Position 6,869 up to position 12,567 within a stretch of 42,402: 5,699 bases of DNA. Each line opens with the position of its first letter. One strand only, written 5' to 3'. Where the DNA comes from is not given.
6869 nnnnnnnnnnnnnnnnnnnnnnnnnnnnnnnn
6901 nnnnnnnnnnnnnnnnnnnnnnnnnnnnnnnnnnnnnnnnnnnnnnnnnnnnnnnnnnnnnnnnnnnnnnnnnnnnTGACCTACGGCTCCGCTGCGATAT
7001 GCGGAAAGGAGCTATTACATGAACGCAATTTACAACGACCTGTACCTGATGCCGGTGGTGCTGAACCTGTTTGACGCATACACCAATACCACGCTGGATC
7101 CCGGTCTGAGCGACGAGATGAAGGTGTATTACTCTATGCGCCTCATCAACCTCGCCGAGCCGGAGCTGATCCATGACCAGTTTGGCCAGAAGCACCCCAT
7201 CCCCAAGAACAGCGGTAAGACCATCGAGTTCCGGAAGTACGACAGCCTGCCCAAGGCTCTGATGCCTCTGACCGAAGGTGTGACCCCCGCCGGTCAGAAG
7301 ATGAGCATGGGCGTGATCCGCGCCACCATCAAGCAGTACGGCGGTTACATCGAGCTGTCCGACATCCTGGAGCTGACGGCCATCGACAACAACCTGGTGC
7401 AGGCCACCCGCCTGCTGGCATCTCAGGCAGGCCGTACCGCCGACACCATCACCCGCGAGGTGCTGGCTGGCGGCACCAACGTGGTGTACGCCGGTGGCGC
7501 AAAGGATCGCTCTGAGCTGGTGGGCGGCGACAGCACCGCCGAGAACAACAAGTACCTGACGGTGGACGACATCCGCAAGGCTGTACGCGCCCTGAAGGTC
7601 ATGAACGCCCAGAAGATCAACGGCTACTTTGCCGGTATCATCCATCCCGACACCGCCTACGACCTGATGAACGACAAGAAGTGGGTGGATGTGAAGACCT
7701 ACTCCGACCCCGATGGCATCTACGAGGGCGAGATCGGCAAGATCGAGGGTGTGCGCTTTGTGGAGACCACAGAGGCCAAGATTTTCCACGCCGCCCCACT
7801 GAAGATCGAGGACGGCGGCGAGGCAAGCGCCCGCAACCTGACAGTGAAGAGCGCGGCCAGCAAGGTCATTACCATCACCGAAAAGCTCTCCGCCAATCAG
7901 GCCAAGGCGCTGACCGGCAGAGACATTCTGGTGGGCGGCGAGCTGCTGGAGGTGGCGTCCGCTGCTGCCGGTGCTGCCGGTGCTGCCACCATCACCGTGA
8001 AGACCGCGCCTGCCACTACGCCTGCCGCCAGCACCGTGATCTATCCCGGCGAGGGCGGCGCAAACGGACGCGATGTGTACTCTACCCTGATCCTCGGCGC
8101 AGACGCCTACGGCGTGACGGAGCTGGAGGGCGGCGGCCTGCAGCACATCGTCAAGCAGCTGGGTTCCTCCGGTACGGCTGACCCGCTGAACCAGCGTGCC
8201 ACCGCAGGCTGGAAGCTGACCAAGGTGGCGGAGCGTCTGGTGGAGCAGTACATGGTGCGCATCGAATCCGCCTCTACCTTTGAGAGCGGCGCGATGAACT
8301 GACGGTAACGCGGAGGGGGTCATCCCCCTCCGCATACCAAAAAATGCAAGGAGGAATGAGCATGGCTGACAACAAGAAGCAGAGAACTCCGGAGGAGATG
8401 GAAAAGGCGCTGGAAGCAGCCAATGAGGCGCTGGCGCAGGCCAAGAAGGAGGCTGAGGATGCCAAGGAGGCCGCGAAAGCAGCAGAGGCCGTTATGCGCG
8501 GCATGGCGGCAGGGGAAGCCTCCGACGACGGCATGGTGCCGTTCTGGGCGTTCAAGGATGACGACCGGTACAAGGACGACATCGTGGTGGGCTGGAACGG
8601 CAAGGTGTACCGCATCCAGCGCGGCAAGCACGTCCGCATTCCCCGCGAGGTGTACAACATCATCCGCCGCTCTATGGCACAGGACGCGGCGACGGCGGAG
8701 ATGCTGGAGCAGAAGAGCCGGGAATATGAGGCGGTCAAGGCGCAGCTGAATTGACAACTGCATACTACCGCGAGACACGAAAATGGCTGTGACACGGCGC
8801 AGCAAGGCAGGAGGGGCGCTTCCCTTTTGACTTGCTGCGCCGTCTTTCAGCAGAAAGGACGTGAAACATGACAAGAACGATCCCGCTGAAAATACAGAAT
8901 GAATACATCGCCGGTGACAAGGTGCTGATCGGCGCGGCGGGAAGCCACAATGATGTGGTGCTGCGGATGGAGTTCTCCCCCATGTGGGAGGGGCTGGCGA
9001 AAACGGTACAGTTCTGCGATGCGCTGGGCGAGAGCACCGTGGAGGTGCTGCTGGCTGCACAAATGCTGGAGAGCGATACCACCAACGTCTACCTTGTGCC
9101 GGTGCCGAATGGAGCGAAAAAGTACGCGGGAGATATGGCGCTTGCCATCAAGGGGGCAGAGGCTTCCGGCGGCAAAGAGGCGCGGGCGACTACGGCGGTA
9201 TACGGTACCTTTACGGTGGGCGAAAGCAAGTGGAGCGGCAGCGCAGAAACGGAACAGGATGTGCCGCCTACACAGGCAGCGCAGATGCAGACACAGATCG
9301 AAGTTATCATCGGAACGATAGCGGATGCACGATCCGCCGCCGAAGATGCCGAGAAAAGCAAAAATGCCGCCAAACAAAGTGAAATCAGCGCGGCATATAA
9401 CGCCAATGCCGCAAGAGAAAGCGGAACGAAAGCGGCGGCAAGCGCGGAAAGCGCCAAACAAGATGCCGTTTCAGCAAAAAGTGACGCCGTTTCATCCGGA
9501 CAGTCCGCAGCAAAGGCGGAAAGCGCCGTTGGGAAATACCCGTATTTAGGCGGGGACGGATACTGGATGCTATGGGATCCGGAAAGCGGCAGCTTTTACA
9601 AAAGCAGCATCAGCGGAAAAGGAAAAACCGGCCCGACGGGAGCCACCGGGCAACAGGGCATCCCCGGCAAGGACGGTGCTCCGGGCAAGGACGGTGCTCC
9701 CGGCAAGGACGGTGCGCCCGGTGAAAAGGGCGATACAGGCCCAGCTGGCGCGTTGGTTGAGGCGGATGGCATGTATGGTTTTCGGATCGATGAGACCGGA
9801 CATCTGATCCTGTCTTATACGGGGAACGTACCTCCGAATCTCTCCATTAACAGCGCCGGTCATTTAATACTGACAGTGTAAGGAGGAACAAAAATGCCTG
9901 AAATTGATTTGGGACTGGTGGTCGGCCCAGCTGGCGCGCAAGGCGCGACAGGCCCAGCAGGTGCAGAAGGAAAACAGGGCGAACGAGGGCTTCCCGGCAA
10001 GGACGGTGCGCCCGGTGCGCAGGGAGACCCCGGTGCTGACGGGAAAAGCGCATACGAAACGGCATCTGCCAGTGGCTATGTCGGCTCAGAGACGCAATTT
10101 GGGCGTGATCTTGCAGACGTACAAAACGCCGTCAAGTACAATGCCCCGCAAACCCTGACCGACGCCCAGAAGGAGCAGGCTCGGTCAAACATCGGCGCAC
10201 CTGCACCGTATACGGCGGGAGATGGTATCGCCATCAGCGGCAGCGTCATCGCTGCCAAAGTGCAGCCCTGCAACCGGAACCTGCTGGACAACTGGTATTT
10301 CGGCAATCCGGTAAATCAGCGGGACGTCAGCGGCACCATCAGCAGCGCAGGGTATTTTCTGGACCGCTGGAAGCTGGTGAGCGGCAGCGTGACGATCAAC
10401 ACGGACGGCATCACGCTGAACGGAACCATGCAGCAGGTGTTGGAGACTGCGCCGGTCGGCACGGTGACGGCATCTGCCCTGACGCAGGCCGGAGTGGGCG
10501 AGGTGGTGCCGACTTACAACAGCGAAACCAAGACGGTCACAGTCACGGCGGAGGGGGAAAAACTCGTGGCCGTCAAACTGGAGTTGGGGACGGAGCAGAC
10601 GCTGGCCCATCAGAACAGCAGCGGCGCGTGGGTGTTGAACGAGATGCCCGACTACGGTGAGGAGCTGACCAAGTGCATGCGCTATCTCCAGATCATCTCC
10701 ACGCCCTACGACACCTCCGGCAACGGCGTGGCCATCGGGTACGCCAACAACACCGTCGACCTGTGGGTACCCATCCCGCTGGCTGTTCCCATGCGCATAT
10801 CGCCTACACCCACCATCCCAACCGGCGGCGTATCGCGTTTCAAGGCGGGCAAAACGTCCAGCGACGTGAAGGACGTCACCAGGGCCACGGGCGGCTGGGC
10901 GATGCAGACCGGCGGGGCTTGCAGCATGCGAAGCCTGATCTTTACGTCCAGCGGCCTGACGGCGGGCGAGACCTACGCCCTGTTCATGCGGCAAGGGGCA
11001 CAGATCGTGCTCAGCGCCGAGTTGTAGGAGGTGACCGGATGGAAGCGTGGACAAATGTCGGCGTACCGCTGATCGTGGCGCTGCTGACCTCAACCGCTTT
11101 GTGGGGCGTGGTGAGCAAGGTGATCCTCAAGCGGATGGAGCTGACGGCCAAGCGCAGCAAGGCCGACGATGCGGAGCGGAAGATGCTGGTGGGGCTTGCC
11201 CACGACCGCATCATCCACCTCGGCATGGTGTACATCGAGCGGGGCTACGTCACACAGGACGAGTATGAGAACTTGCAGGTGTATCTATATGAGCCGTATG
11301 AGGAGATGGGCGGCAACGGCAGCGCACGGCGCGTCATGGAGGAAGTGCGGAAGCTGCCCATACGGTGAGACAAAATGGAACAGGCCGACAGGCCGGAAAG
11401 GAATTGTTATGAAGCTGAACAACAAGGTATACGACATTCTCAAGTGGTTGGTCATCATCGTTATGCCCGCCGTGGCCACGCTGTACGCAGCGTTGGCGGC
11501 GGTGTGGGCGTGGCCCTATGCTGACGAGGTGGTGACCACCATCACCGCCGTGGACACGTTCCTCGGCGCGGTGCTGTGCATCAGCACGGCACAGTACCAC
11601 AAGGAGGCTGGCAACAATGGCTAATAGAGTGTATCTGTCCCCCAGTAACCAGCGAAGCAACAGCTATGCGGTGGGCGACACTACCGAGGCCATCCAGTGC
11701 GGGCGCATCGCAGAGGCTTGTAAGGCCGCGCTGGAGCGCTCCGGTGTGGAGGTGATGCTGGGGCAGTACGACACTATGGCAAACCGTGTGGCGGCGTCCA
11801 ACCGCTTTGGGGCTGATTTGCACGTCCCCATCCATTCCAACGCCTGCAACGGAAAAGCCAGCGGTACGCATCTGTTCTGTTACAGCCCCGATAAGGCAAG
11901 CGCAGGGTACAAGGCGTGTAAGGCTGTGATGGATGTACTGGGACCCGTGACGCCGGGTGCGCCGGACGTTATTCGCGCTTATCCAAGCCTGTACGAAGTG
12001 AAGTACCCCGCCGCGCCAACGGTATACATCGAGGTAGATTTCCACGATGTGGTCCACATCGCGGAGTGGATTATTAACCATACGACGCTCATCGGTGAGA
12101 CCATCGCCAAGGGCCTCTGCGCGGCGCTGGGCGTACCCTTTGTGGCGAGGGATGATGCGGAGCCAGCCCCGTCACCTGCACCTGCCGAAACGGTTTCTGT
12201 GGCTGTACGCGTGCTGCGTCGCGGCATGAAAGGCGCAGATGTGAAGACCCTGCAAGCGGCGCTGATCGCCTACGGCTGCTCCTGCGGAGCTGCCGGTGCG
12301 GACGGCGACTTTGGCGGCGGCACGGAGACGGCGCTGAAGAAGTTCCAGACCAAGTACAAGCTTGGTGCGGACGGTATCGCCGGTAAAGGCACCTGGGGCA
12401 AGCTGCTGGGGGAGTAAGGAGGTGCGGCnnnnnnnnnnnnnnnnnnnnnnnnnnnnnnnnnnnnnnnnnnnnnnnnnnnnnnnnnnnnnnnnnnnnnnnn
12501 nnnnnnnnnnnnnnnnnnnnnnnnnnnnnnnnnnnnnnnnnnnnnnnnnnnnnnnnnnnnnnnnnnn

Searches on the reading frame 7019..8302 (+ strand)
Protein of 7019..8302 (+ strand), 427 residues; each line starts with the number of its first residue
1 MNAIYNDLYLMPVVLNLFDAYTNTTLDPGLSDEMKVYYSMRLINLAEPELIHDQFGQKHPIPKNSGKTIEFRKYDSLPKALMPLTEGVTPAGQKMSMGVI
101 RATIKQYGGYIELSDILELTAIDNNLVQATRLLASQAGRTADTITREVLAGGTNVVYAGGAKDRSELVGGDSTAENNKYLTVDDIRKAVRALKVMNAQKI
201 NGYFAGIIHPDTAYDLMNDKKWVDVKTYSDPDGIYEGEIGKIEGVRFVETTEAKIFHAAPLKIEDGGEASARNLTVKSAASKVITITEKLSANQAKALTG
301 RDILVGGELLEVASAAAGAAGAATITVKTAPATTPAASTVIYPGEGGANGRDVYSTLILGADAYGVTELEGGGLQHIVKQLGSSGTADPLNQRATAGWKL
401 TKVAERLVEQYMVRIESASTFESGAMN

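Call 13: search_protein_families(library=phrogs, proteins=[window:7019-8302:+], max_evalue=0.01)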
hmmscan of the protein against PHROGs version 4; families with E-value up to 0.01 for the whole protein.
window:7019-8302:+ (427 aa): 3 families
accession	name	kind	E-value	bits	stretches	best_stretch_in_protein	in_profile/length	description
phrog_1357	-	head and packaging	2.1e-84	284.5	1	21-423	16-350/356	major head protein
phrog_544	-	head and packaging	0.00048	20.6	1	62-251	39-214/282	major head protein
phrog_267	-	head and packaging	0.0014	18.8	1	157-254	165-260/410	major head protein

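Call 14: search_protein_families(library=pfam, proteins=[window:7019-8302:+], max_evalue=0.01)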
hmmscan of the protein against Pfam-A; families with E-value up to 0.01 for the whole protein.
window:7019-8302:+ (427 aa): 2 families
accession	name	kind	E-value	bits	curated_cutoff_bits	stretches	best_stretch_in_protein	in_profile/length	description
PF13252.12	Phage_capsid_3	-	2.8e-12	46.7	23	1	124-307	129-307/376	Phage capsid protein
PF25209.1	Phage_capsid_4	-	6.3e-05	23.8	27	1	67-225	39-173/262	Phage capsid protein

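Call 55: search_dna_similar(query=window:7019-8302:+, collection=phages, mode=protein, max_rows=25)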
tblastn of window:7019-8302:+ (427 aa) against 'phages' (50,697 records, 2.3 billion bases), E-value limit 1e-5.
Records with a match: 49; places in all: 49; records where one place covers at least 80% of the query: 2.
Best place of each record, by identity: 60-80% 1; <60% 48.
By first word of the organism name: Bacillus 15; Bacteriophage 12; Streptomyces 9; Caudoviricetes 4; Paenibacillus 2; Caudovirales 2; Xanthomonas 1; Pseudomonas 1; Pseudoalteromonas 1; Bacteroides 1; and 1 more.
By host as written in the record: - 18; Bacillus megaterium 6; Bacillus megaterium Km 5; Streptomyces lividans JI 1326 3; Bacillus megaterium strain Km Sp- 2; Bacillus cereus 2; Streptomyces mirabilis NRRL B-2400 2; Streptomyces sp. 5a 2; and 9 more.
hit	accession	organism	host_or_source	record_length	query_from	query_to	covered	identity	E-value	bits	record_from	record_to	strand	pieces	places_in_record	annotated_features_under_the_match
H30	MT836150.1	Bacteriophage sp.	human fecal samples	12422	6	425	76%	57.4%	1e-75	362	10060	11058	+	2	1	record has no annotation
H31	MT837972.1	Bacteriophage sp.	human fecal samples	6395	10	421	75%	56.8%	4e-68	344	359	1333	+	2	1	record has no annotation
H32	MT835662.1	Bacteriophage sp.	human fecal samples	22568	13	419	73%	58.0%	1e-72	345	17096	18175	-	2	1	record has no annotation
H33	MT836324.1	Bacteriophage sp.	human fecal samples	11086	15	416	73%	57.1%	2e-66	335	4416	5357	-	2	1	record has no annotation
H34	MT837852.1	Bacteriophage sp.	human fecal samples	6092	15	416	72%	56.6%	3e-66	333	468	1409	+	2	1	record has no annotation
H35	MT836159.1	Bacteriophage sp.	human fecal samples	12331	22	425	73%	55.8%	6e-64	333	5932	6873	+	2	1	record has no annotation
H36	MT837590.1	Bacteriophage sp.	human fecal samples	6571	17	421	95%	41.2%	1e-73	256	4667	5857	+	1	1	record has no annotation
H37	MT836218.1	Bacteriophage sp.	human fecal samples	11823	11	421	96%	40.0%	1e-72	253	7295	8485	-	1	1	record has no annotation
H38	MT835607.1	Bacteriophage sp.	human fecal samples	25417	30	421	71%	44.5%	7e-45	232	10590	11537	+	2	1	record has no annotation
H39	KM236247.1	Bacillus phage Pascal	Bacillus megaterium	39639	21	420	73%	39.1%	3e-34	203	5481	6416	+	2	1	capsid protein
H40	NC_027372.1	Bacillus phage Pascal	Bacillus megaterium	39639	21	420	73%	39.1%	3e-34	203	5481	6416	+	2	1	major head protein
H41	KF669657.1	Bacillus phage poppyseed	Bacillus megaterium Km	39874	21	420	73%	38.8%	9e-34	201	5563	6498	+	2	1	capsid protein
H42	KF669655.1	Bacillus phage Page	Bacillus megaterium Km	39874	21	420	73%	38.8%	9e-34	201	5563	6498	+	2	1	hypothetical protein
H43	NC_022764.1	Bacillus phage Page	Bacillus megaterium Km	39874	21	420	73%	38.8%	9e-34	201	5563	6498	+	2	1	major head protein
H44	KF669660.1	Bacillus phage Pony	Bacillus megaterium Km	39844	30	420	71%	39.2%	1e-33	200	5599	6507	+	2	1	hypothetical protein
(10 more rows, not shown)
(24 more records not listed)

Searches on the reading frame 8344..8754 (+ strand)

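Call 79: search_protein_families(library=phrogs, proteins=[window:8344-8754:+], max_evalue=0.001)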
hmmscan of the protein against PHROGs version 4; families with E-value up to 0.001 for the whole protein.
window:8344-8754:+ (136 aa): 1 family
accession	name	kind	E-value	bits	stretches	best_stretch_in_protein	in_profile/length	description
phrog_15239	-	unknown function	3.5e-23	82.4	1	43-133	3-93/96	-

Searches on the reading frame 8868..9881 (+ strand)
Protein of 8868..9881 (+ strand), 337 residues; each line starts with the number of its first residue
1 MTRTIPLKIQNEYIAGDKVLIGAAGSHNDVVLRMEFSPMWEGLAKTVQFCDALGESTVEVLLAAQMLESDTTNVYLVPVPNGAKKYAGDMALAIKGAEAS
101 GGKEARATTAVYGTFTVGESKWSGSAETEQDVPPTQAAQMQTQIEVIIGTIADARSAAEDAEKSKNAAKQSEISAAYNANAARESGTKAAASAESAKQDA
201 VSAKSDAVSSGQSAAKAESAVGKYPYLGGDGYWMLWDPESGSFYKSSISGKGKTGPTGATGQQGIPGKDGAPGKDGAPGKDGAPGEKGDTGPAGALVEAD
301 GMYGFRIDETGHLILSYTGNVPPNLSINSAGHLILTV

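Call 79: search_protein_families(library=phrogs, proteins=[window:8868-9881:+], max_evalue=0.001)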
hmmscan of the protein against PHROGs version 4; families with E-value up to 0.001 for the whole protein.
window:8868-9881:+ (337 aa): 12 families
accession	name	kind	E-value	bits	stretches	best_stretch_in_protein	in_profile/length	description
phrog_8745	-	tail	1.3e-10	40.3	1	168-295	1313-1426/1803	tail fiber protein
phrog_366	-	tail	1.4e-10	42.2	1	96-299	205-383/474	tail fiber protein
phrog_6320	-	tail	4.8e-07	30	1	251-295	151-195/745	tail fiber protein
phrog_5073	-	tail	7.8e-06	26.2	1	252-294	109-151/519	tail fiber protein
phrog_30509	-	tail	2.9e-05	24.3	1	252-306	69-123/254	collagen like minor tail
phrog_1419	-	tail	7.4e-05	22.1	1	107-218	73-191/793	tail protein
phrog_25888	-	unknown function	0.00017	22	1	140-312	133-287/325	-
phrog_26246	-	tail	0.0003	21.1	1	250-296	114-157/329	tail protein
phrog_26303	-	unknown function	0.00034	22.3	1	243-316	32-110/114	-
phrog_25979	-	unknown function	0.00048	20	1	30-218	27-198/521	-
phrog_1658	-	unknown function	0.00072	20.3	1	251-295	54-98/239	-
phrog_3449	-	tail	0.00091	18.6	0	230-296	19-83/549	tail collar protein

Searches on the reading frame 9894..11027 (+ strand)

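Call 79: search_protein_families(library=phrogs, proteins=[window:9894-11027:+], max_evalue=0.001)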
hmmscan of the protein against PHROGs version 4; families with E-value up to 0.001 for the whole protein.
window:9894-11027:+ (377 aa): 14 families
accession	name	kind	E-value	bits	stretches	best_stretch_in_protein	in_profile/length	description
phrog_5073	-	tail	5.5e-10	39.9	1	10-208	320-485/519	tail fiber protein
phrog_6320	-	tail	1.7e-08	34.7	1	11-50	152-191/745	tail fiber protein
phrog_18350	-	tail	1.5e-07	32.4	1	9-62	158-212/253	tail fiber protein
phrog_819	-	tail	3.4e-07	29.8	1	11-232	636-822/1024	tail protein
phrog_25979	-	unknown function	1.1e-06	28.6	1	25-71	204-247/521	-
phrog_3904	-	tail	2.5e-05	23.7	1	5-53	669-720/1086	tail fiber protein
phrog_1806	-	tail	5.4e-05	23.6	1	11-63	185-238/276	collagen like minor tail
phrog_366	-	tail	8.7e-05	23.1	1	11-91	327-410/474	tail fiber protein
phrog_32779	-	unknown function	9.4e-05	22.2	1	14-63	214-260/555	-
phrog_26654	-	unknown function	0.00011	22.7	1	11-54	88-131/360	-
phrog_35286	-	unknown function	0.00013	21.5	1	4-53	277-326/750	-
phrog_32123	-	unknown function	0.00019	20.9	1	7-115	217-325/532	-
phrog_38806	-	unknown function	0.00045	20.7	1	11-84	112-180/285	-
phrog_26246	-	tail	0.00051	20.3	1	11-76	116-182/329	tail protein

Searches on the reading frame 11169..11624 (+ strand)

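Call 79: search_protein_families(library=phrogs, proteins=[window:11169-11624:+], max_evalue=0.001)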
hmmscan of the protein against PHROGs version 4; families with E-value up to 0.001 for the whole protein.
window:11169-11624:+ (151 aa): 3 families
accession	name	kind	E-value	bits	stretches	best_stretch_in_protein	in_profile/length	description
phrog_881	-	lysis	1.2e-24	87.1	1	81-146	1-66/68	holin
phrog_9233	-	lysis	6e-19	69.4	1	81-145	12-76/124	holin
phrog_13239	-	unknown function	3.4e-14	54.3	1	82-145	18-81/138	-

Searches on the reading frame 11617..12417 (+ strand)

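Call 79: search_protein_families(library=phrogs, proteins=[window:11617-12417:+], max_evalue=0.001)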
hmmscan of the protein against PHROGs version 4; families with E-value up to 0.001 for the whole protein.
window:11617-12417:+ (266 aa): 11 families
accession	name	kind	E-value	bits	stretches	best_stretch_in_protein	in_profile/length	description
phrog_1493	-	lysis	1.1e-18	68.6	1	78-264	146-306/394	endolysin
phrog_435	-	lysis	7.2e-17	62.6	1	18-173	128-287/556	endolysin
phrog_2649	-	lysis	9.5e-17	62.7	1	187-264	162-236/261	endolysin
phrog_1224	-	head and packaging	6.4e-12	46.4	1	199-263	3-64/438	endolysin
phrog_17214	-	lysis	3.5e-10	41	1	181-265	226-314/322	endolysin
phrog_2742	-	lysis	2.9e-07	31.2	1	30-106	36-116/318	endolysin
phrog_1512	-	lysis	6.3e-07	30.7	1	182-263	161-242/314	endolysin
phrog_6707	-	lysis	9.9e-07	28.9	1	173-260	153-239/311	endolysin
phrog_880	-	lysis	2.2e-05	25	1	181-263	346-431/435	endolysin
phrog_9589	-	lysis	0.00018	22.5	1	186-263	190-271/281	endolysin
phrog_16428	-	lysis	0.00081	19.2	0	211-259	465-514/520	endolysin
